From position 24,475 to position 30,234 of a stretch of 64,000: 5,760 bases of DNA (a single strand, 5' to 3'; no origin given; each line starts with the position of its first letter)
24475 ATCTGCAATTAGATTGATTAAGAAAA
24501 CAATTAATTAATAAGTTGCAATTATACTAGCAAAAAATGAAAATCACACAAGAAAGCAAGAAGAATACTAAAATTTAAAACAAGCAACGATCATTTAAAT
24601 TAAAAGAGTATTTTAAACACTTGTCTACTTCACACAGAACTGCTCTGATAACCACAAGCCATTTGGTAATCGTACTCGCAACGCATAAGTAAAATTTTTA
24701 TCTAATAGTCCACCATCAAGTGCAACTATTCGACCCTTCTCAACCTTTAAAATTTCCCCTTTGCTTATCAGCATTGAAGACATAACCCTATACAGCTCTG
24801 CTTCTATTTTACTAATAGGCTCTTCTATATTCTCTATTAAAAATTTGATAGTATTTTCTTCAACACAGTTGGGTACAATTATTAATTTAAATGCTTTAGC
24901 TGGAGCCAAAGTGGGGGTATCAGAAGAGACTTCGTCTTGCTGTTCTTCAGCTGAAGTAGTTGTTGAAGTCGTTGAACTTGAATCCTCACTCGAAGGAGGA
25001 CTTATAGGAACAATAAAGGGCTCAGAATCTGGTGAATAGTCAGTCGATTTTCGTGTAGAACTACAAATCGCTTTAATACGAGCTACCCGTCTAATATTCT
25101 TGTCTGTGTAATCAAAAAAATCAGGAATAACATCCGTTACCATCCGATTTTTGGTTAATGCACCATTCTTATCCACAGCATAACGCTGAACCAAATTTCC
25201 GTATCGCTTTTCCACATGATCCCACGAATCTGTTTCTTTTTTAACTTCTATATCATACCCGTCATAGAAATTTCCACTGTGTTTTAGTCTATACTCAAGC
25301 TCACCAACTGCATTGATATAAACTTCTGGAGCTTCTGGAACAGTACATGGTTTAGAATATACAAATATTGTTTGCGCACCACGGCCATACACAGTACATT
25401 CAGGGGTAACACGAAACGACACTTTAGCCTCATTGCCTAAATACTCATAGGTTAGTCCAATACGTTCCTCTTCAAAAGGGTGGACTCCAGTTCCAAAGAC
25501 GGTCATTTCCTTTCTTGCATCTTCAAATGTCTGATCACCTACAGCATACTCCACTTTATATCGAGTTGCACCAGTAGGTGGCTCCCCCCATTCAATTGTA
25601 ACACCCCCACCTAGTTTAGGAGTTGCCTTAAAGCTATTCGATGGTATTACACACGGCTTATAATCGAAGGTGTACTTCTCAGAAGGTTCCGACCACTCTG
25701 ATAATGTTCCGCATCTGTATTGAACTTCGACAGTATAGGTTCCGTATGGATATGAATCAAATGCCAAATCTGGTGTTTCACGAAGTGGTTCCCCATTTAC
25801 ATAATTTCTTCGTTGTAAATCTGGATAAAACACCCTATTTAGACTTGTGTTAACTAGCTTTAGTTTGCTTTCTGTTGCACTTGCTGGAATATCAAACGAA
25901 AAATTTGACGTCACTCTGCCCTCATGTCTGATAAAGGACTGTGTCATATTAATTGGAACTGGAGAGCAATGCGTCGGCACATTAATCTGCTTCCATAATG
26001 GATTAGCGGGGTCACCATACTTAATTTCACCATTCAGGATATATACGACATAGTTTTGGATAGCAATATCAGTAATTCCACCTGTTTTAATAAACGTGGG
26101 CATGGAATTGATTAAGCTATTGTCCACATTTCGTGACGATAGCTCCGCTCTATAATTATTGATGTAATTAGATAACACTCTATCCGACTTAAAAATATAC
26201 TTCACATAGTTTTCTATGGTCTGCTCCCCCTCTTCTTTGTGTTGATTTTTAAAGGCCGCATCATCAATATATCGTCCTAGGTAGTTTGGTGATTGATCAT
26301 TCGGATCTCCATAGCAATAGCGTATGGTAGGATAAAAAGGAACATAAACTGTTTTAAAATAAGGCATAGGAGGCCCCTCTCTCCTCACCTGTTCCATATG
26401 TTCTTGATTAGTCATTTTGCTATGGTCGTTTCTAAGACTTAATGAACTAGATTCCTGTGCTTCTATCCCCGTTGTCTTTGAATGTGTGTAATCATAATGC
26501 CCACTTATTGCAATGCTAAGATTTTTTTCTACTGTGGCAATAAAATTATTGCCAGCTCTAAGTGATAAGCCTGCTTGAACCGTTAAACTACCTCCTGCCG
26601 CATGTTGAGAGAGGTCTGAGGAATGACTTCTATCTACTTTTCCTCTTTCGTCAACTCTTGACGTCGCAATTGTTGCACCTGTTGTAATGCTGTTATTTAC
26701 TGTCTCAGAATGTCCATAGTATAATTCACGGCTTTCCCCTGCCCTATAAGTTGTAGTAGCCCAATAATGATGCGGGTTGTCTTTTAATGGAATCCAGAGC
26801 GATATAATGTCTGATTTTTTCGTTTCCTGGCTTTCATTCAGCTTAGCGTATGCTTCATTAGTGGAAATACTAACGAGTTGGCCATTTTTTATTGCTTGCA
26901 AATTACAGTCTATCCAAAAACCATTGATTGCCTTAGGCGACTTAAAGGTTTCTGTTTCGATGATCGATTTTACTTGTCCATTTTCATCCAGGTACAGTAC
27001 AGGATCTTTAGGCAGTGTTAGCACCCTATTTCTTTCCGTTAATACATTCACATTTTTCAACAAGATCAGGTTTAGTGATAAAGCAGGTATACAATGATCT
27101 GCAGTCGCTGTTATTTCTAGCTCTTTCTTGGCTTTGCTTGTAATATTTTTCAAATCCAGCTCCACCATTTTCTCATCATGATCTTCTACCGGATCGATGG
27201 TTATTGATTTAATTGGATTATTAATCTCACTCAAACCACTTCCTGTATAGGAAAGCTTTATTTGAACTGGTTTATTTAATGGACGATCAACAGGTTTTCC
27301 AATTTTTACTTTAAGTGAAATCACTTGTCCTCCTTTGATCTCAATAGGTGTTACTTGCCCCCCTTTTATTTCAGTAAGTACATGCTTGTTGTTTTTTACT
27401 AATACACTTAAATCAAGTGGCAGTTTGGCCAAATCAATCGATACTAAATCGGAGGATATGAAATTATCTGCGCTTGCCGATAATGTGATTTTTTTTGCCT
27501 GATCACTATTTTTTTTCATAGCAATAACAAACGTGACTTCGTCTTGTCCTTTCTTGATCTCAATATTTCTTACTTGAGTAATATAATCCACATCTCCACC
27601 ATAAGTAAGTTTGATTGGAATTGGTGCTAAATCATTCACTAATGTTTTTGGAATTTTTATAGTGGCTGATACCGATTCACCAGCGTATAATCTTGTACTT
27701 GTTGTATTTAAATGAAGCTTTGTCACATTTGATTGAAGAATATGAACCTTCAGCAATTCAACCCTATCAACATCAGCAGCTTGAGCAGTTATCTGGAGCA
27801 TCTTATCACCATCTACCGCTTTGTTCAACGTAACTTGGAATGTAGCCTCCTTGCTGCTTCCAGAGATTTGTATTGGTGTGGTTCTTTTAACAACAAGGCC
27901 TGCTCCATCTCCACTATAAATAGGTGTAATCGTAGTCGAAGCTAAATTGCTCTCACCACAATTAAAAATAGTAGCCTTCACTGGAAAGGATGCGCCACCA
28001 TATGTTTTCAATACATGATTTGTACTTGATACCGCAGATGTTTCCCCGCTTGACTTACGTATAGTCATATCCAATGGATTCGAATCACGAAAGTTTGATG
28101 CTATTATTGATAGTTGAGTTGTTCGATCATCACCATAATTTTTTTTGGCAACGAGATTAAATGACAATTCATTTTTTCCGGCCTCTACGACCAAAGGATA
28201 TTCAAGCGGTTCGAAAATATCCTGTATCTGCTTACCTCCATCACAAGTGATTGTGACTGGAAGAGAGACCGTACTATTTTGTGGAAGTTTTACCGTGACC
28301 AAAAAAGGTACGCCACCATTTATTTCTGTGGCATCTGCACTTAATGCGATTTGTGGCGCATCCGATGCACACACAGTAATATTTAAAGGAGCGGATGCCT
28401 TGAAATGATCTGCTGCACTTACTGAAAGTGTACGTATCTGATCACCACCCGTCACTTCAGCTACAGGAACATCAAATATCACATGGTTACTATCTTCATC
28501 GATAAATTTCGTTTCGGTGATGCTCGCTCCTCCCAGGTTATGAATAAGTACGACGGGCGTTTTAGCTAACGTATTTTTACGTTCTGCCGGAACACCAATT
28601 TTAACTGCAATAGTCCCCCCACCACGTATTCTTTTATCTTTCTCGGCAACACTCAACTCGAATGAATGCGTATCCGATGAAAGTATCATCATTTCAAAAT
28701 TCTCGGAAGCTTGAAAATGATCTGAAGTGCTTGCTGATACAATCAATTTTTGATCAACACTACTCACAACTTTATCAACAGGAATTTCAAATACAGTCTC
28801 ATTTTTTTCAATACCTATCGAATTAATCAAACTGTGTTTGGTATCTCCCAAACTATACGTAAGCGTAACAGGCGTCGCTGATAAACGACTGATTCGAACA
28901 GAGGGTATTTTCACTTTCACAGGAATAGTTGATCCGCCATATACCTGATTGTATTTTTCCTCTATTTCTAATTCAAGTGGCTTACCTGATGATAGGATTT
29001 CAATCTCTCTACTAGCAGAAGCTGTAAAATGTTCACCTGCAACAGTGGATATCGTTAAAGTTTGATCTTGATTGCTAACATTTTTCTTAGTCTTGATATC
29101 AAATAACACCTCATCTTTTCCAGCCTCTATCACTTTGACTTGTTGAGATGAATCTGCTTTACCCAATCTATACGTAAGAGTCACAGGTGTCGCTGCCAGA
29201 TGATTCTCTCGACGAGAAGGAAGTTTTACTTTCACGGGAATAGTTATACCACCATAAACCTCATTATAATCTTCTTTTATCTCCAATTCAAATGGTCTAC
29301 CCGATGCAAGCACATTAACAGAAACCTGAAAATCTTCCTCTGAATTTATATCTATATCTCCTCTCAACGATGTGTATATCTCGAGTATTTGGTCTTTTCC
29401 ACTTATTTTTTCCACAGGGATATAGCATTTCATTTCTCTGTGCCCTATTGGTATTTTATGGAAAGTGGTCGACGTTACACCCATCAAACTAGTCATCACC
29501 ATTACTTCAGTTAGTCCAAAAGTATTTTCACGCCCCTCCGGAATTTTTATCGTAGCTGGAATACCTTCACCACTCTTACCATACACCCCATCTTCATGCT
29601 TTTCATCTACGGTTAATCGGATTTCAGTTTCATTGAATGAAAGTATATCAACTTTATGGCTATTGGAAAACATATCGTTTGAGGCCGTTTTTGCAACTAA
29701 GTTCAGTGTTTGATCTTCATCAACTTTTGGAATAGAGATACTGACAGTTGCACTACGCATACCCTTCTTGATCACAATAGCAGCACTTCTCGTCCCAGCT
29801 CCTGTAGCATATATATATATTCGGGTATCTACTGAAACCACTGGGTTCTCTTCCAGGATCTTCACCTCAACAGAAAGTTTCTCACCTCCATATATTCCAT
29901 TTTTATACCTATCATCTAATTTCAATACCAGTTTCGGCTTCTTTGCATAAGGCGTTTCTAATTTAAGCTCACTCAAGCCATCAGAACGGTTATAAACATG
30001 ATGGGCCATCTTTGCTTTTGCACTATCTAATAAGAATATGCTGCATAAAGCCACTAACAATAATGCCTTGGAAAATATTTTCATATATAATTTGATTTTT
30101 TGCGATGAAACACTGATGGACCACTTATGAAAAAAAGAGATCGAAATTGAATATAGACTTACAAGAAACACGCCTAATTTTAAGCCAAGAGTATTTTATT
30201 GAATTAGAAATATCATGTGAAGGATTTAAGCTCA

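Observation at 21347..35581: Single-strand 14-kb surface-protein locus: cassettes interleaved with repeat proteins that share one unclassified domain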

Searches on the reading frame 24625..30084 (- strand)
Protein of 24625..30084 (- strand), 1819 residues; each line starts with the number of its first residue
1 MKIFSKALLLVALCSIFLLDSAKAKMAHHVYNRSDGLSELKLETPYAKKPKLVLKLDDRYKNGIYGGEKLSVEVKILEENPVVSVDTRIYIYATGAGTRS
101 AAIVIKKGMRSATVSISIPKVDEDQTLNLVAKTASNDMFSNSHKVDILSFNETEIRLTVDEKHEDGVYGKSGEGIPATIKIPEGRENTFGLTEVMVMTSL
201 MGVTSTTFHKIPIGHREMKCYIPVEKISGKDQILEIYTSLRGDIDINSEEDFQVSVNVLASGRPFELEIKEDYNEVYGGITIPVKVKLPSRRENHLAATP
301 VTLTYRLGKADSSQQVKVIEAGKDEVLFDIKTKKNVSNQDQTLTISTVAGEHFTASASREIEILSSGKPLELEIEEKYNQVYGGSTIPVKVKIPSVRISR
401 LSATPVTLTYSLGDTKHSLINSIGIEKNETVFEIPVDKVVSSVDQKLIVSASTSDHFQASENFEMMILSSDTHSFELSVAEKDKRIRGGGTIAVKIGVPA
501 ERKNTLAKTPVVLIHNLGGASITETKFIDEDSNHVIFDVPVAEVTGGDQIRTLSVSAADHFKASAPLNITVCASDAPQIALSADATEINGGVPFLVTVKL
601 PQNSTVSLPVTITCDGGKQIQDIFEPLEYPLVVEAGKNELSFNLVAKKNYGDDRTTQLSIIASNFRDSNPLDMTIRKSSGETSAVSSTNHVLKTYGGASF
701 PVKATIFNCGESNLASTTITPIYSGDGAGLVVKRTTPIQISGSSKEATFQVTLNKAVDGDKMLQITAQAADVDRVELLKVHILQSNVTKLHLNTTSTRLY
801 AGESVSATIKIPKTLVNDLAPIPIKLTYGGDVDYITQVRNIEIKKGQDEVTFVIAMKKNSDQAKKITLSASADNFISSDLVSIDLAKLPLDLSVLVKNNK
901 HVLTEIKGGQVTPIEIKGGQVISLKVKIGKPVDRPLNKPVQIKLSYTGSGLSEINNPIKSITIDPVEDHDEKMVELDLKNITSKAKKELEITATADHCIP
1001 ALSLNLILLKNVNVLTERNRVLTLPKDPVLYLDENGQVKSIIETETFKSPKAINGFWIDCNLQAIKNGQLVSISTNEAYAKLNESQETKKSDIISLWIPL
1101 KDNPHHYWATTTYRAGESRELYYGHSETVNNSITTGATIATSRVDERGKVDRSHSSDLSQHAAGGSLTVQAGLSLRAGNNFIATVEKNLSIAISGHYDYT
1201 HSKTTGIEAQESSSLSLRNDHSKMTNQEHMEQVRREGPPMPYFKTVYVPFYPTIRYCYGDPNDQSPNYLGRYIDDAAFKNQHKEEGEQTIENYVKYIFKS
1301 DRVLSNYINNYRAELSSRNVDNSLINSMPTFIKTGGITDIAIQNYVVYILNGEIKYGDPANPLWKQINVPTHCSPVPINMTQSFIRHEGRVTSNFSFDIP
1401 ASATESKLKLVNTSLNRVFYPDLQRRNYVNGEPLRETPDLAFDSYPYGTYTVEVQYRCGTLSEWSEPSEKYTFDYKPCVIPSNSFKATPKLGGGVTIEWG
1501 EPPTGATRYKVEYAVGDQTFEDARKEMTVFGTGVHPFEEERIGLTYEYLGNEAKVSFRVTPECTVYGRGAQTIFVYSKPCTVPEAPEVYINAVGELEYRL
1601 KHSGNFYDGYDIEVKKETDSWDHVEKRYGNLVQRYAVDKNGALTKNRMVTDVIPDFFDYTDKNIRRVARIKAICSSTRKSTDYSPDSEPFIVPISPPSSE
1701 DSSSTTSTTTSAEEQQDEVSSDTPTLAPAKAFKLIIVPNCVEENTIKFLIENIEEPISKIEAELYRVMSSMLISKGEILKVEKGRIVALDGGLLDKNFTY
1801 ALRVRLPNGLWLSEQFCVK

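Call 4: search_protein_families(library=pfam, proteins=[window:24625-30084:-], max_evalue=0.1)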
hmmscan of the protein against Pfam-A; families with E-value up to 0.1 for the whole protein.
window:24625-30084:- (1819 aa): 0 families

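Call 6: search_protein_families(library=ncbifam, proteins=[window:24625-30084:-], max_evalue=1)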
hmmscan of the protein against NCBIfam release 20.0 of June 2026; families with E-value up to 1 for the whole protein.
window:24625-30084:- (1819 aa): 0 families

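Call 11: find_homologous_proteins(query=window:24625-30084:-, max_evalue=0.001)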
Query window:24625-30084:- (1819 aa): 2 proteins with E <= 0.001 among 8000 candidates.
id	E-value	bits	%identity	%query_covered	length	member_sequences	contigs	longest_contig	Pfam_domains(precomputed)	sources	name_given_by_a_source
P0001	0.0e+0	4077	100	100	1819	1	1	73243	-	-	-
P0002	0.0e+0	2260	70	79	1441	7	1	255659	-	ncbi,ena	-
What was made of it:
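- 24625..30084 (-): Giant protein (1819 aa) with a Sec signal peptide at aa 1-24. Only one homologous cluster was found by word search (call 11).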

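Call 12: find_encoding_contigs(protein=P0002, flank=10000, max_places=6)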
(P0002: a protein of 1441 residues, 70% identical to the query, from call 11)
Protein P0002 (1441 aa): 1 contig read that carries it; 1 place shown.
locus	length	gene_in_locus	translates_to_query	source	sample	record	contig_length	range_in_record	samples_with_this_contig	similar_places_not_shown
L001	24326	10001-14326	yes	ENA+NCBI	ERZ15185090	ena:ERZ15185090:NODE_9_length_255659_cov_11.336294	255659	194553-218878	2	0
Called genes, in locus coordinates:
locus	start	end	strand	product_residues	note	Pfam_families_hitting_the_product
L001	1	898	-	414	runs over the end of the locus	PF08245:Mur_ligase_M, PF02875:Mur_ligase_C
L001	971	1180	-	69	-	-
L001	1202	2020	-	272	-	-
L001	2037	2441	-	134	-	PF02472:ExbD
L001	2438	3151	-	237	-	PF01618:MotA_ExbB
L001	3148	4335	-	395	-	PF18174:HU-CCDC81_bac_1, PF18175:HU-CCDC81_bac_2 (weak), PF05036:SPOR (weak)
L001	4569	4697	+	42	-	-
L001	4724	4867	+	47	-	-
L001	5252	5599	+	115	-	-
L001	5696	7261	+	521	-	-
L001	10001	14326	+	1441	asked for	-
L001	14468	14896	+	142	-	-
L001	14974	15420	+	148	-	-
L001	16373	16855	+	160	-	PF02517:Rce1-like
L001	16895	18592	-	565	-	-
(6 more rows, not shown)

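Call 13: find_encoding_contigs(protein=P0001, flank=10000, max_places=4)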
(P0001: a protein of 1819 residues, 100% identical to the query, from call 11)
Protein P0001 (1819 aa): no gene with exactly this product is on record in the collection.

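Call 32: search_solved_structures(query=window:24625-30084:-, max_evalue=1)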
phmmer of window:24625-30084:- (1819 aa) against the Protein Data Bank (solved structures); distinct sequences matched with E-value up to 1: 0.

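Call 84: search_protein_families(library=padloc, proteins=[window:24625-30084:-], max_evalue=0.01)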
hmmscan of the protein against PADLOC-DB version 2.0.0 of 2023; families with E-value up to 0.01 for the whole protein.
window:24625-30084:- (1819 aa): 0 families

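Call 85: search_protein_families(library=phrogs, proteins=[window:24625-30084:-], max_evalue=0.01)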
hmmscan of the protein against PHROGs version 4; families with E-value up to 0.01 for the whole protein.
window:24625-30084:- (1819 aa): 0 families

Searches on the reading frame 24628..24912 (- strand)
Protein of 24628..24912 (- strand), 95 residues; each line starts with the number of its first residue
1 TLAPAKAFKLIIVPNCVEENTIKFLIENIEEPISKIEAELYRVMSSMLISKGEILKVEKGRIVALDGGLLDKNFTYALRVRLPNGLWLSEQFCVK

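Call 88: search_protein_families(library=pfam, alignment_id=A6, max_evalue=1)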
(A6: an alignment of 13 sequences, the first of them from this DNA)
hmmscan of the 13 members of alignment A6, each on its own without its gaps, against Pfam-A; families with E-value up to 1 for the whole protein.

A. member 1, seq(95 aa): 1 family
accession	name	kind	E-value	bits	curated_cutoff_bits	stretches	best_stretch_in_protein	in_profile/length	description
PF17410.7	Stevor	-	0.15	12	25.4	1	15-55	63-103/275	Subtelomeric Variable Open Reading frame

B. families by the number of members that match (of 13 scanned): 14 families
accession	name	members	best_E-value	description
PF18962.6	Por_Secre_tail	9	1.1e-05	Secretion system C-terminal sorting domain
PF11589.14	DUF3244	2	0.046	Domain of unknown function (DUF3244)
PF16967.11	TcfC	1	0.0032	E-set like domain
PF19410.4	DUF5980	1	0.022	Family of unknown function (DUF5980)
PF20258.4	tRNA_Me_trans_C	1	0.051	Aminomethyltransferase beta-barrel domain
PF06096.16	Baculo_8kDa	1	0.086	Baculoviridae 8.2 KDa protein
PF04151.21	PPC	1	0.11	Bacterial pre-peptidase C-terminal domain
PF01468.23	GA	1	0.13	GA module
PF23623.1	GBD_IRG7_N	1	0.14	IRG7 N-terminal galactose binding domain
PF19008.5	DUF5737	1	0.14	Family of unknown function (DUF5737)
PF17410.7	Stevor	1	0.15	Subtelomeric Variable Open Reading frame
PF02130.23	YbeY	1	0.16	Endoribonuclease YbeY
PF18567.6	TIR_3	1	0.2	Toll/interleukin-1 receptor domain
PF14347.11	DUF4399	1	0.23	Domain of unknown function (DUF4399)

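Call 89: search_protein_families(library=ncbifam, alignment_id=A6, max_evalue=1)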
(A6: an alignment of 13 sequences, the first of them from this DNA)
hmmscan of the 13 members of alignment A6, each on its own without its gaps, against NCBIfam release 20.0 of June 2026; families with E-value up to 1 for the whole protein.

A. member 1, seq(95 aa): 0 families

B. families by the number of members that match (of 13 scanned): 4 families
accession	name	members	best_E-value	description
TIGR04183.1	Por_Secre_tail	10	4.6e-06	T9SS type A sorting domain-containing protein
NF038113.1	T9SSA_dep_M36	2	0.061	T9SS-dependent M36 family metallopeptidase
NF058614.1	PPMAGASynPpgS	1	0.023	polyprenyl-phospho-N-acetylgalactosaminyl synthase PpgS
NF008998.0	PRK12342.1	1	0.051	electron transfer flavoprotein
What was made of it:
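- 24628..24912 (-): Divergent type-A T9SS C-terminal sorting domain (giant aa ~1725-1819). 9 of 13 homologous C-termini hit PF18962 and 10 of 13 hit TIGR04183 at E<=1, best 4.6e-6 (calls 88, 89).
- Closest known: T9SS type-A cargo surface proteins of Bacteroidota. Same: The match here is at family level (calls 88, 89).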
